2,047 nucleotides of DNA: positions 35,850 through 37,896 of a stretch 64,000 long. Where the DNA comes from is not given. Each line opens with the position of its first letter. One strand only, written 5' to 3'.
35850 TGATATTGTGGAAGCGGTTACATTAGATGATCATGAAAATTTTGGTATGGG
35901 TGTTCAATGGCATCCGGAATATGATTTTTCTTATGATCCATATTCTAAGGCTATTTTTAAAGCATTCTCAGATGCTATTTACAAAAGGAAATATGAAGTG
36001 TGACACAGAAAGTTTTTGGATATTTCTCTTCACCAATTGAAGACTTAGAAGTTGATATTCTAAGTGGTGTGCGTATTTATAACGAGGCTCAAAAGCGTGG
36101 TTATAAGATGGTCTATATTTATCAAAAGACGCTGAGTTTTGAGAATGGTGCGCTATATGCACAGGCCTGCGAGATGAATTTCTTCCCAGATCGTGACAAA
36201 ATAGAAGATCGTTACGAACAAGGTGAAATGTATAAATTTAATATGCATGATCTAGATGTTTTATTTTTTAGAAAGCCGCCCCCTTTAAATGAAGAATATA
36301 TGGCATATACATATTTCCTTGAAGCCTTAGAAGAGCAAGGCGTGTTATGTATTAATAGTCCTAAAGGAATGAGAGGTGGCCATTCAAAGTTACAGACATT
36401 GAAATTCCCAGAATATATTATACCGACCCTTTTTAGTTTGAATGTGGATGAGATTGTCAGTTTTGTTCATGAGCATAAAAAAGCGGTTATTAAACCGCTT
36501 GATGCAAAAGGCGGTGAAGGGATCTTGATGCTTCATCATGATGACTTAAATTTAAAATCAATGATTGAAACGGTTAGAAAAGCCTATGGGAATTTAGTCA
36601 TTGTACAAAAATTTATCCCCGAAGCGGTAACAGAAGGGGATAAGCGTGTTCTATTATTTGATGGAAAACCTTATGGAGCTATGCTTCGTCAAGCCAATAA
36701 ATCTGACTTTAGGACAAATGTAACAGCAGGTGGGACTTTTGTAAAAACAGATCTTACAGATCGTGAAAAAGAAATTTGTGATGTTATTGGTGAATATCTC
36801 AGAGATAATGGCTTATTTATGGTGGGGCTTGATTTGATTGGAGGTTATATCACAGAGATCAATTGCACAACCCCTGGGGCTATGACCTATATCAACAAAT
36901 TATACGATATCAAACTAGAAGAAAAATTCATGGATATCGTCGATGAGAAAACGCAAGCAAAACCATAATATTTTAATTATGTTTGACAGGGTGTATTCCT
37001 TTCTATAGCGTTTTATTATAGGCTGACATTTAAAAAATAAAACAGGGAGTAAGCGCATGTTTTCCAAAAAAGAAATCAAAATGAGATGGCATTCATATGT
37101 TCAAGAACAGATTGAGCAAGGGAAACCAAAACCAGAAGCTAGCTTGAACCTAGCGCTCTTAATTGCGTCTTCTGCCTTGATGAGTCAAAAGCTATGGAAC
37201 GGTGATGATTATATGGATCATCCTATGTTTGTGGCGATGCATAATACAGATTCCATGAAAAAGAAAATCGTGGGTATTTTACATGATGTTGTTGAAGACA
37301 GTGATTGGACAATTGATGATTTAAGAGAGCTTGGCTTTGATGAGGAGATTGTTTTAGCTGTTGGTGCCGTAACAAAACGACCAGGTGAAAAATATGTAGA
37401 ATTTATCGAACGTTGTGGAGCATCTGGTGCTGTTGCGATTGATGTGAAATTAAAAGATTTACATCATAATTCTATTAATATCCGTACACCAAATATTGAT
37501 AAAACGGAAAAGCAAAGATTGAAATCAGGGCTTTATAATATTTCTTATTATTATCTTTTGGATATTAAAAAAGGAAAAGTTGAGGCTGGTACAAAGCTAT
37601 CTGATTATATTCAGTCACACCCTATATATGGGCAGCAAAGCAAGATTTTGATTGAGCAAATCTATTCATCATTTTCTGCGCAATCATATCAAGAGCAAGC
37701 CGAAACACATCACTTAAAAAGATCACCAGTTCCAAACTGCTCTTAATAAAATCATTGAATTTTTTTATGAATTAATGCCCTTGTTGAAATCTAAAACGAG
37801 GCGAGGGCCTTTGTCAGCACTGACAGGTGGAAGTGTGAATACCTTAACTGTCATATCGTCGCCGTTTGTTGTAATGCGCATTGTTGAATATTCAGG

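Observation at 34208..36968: Two GshB-type ATP-grasp paralogues flanking a C26 gamma-glutamyl hydrolase-like gene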

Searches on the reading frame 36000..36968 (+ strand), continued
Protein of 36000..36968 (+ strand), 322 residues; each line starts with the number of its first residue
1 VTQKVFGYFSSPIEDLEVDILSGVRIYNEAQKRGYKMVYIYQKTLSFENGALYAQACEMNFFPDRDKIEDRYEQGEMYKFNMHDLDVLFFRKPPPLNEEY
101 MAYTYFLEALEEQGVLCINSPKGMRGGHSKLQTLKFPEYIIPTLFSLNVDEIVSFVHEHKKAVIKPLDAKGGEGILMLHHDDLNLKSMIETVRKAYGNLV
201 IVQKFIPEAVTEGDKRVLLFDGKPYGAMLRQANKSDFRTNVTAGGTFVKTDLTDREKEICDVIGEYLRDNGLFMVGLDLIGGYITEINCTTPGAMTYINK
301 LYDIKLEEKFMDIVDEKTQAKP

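Call 72: fold_search(model_id=the predicted structure, library=pdb)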
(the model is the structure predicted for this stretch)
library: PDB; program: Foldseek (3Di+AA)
matches with E <= 10: 610; with E <= 0.001: 198
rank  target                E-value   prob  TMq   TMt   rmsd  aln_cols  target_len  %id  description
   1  1gsa                  2.3e-30  1.00  0.89  0.91   2.5       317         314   31  STRUCTURE OF GLUTATHIONE SYNTHETASE COMPLEXED WITH ADP AND GLUTATHIONE (released 1996-06-20)
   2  2glt                  1.8e-28  1.00  0.84  0.91   2.8       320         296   30  STRUCTURE OF ESCHERICHIA COLI GLUTATHIONE SYNTHETASE AT PH 6.0. (released 1995-07-31)
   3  1glv                  4.6e-28  1.00  0.85  0.91   2.5       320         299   29  THREE-DIMENSIONAL STRUCTURE OF THE GLUTATHIONE SYNTHETASE FROM ESCHERICHIA COLI B AT 2.0 ANGSTROMS RESOLUTION (released 1994-01-31)
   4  5zct_A                5.1e-15  1.00  0.69  0.75   6.8       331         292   18  The crystal structure of the poly-alpha-L-glutamate peptides synthetase RimK at 2.05 angstrom resolution. (released 2018-07-25)
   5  5zct_C                1.2e-14  1.00  0.67  0.74   7.3       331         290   19  The crystal structure of the poly-alpha-L-glutamate peptides synthetase RimK at 2.05 angstrom resolution. (released 2018-07-25)
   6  5zk6                  1.4e-13  1.00  0.67  0.73   7.7       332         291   19  Crystal structure of RimK complexed with RpsF (released 2019-03-27)
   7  4iwx                  4.0e-13  1.00  0.66  0.72   8.0       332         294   17  Rimk structure at 2.85A (released 2013-05-08)
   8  7qys_L                4.3e-13  1.00  0.69  0.74   7.8       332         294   18  Crystal structure of RimK from Pseudomonas syringae DC3000 (released 2022-10-05)
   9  7qys_E                4.8e-13  1.00  0.68  0.75   7.8       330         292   18  Crystal structure of RimK from Pseudomonas syringae DC3000 (released 2022-10-05)
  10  7qys_D                4.8e-13  1.00  0.68  0.75   7.8       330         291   18  Crystal structure of RimK from Pseudomonas syringae DC3000 (released 2022-10-05)
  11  7qys_A                6.1e-13  1.00  0.67  0.74   7.8       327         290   18  Crystal structure of RimK from Pseudomonas syringae DC3000 (released 2022-10-05)
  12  6jil_B                9.2e-13  1.00  0.64  0.69   5.3       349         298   13  Crystal structure of D-cycloserine synthetase DcsG (released 2019-12-18)
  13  3vpd_A                1.3e-12  1.00  0.67  0.76   3.9       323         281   16  LysX from Thermus thermophilus complexed with AMP-PNP (released 2013-02-27)
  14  6jil_A                1.6e-12  1.00  0.64  0.69   5.2       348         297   14  Crystal structure of D-cycloserine synthetase DcsG (released 2019-12-18)
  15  7qys_J                1.7e-12  1.00  0.67  0.74   7.9       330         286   19  Crystal structure of RimK from Pseudomonas syringae DC3000 (released 2022-10-05)
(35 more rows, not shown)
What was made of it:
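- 36000..36968 (+): Copy 2: GshB-type ATP-grasp ligase, 322 aa. Its GTG start overlaps the C26 stop. It keeps R210/R225/D208 but has E124S, T288G, D9S/E and D19L. Best structural match is 1GSA, TM 0.89/0.91 (call 72).
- On RimK-family alpha-L-glutamate ligases: TM about 0.69 to RimK against 0.9 to GshB (call 72).
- The copy 2 model matches 1GSA at TM 0.89/0.91, against about 0.69 for RimK (call 72). The fold is GshB (call 72). The fold is much closer to GshB (TM 0.9) than to RimK (TM 0.69) (call 72).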

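Call 78: search_protein_families(library=ncbifam, proteins=[L002:5971-6909:+, L003:6001-6939:+, L008:6177-7154:+, L008:8001-8987:+, P0062, P0345], max_evalue=1e-40)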
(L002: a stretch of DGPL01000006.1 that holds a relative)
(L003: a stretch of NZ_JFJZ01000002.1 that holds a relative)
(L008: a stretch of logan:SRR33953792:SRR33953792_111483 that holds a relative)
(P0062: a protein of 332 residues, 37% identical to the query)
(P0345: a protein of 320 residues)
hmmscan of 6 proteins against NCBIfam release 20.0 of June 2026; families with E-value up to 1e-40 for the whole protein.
L002:5971-6909:+ (313 aa): 3 families
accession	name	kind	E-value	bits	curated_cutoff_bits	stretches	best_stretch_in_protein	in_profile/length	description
NF003573.0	PRK05246.1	equivalog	4.1e-133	443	272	1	3-312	2-312/316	glutathione synthase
TIGR01380.1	glut_syn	equivalog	8.9e-124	412.5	299.05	1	3-311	1-310/312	glutathione synthase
NF009110.0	PRK12458.1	subfamily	2.2e-65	221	408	1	4-311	2-329/349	glutathione synthetase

L003:6001-6939:+ (313 aa): 3 families
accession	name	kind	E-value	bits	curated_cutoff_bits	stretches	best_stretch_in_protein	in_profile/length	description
NF003573.0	PRK05246.1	equivalog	2e-130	434.2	272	1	4-312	4-313/316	glutathione synthase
TIGR01380.1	glut_syn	equivalog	3.9e-119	397.3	299.05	1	4-310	3-310/312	glutathione synthase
NF009110.0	PRK12458.1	subfamily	2.6e-62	210.8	408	1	5-300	4-319/349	glutathione synthetase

L008:6177-7154:+ (325 aa): 3 families
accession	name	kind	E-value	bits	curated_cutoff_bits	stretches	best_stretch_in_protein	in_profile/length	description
NF003573.0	PRK05246.1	equivalog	9.5e-96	320.3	272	1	15-324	5-313/316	glutathione synthase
TIGR01380.1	glut_syn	equivalog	4.7e-94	314.9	299.05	1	15-323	4-311/312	glutathione synthase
NF009110.0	PRK12458.1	subfamily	8.7e-52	176.2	408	1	15-314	4-321/349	glutathione synthetase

L008:8001-8987:+ (328 aa): 3 families
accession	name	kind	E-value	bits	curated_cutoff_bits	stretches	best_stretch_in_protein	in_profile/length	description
NF003573.0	PRK05246.1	equivalog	1.3e-99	333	272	1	3-318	4-315/316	glutathione synthase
TIGR01380.1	glut_syn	equivalog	1.3e-93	313.5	299.05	1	3-315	3-311/312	glutathione synthase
NF009110.0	PRK12458.1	subfamily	6e-65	219.5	408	1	12-316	9-331/349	glutathione synthetase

P0062 (332 aa): 3 families
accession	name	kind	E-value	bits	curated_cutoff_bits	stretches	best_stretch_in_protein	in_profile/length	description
NF009110.0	PRK12458.1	subfamily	7.3e-82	275.2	408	1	1-328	1-335/349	glutathione synthetase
NF003573.0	PRK05246.1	equivalog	3.8e-76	255.9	272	1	1-326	2-315/316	glutathione synthase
TIGR01380.1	glut_syn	equivalog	1.6e-68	231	299.05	1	1-322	1-310/312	glutathione synthase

P0345 (320 aa): 3 families
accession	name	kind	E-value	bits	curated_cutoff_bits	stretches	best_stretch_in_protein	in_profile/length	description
NF003573.0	PRK05246.1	equivalog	9e-86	287.5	272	1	3-314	2-314/316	glutathione synthase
TIGR01380.1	glut_syn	equivalog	2.9e-78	263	299.05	1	3-311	1-310/312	glutathione synthase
NF009110.0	PRK12458.1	subfamily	1.1e-53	182.5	408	1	4-308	2-326/349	glutathione synthetase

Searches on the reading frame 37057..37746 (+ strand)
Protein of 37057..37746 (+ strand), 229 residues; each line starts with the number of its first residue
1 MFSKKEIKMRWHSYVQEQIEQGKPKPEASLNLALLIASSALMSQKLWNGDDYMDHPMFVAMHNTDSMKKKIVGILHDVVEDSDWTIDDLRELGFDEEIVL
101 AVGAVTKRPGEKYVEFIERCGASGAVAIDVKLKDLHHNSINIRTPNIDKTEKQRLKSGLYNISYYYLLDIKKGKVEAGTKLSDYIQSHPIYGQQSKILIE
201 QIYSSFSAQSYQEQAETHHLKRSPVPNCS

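Call 3: search_protein_families(library=pfam, proteins=[window:37057-37746:+], max_evalue=0.01)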
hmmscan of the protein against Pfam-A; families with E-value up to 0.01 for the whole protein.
window:37057-37746:+ (229 aa): 0 families

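Call 4: search_protein_families(library=ncbifam, proteins=[window:37057-37746:+], max_evalue=0.01)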
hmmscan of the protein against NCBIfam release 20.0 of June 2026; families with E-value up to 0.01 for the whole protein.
window:37057-37746:+ (229 aa): 2 families
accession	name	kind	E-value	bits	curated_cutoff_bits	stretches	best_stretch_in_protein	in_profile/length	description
TIGR00691.1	spoT_relA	subfamily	1e-08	34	499.2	1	33-107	1-77/687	RelA/SpoT family protein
NF008303.0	PRK11092.1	equivalog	0.00018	19.8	947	1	29-107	22-102/702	bifunctional GTP diphosphokinase/guanosine-3',5'-bis pyrophosphate 3'-pyrophosphohydrolase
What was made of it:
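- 37057..37746 (+): Small protein with a weak SpoT/RelA-type HD-domain match, downstream of copy 2. It is a variable companion and probably not part of the core. NCBIfam spoT_relA E 1e-8 over residues 33-107, far below cutoff (call 4).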

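Call 69: search_protein_families(library=pfam, proteins=[window:37057-37746:+], max_evalue=1)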
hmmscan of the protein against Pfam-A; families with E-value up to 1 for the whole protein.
window:37057-37746:+ (229 aa): 1 family
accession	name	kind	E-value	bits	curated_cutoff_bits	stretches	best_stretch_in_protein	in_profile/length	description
PF13328.12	HD_4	-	0.2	11.8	27.2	1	34-106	2-75/156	HD domain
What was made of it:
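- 37057..37746 (+): Pfam HD_4 only at E 0.2 (call 69).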
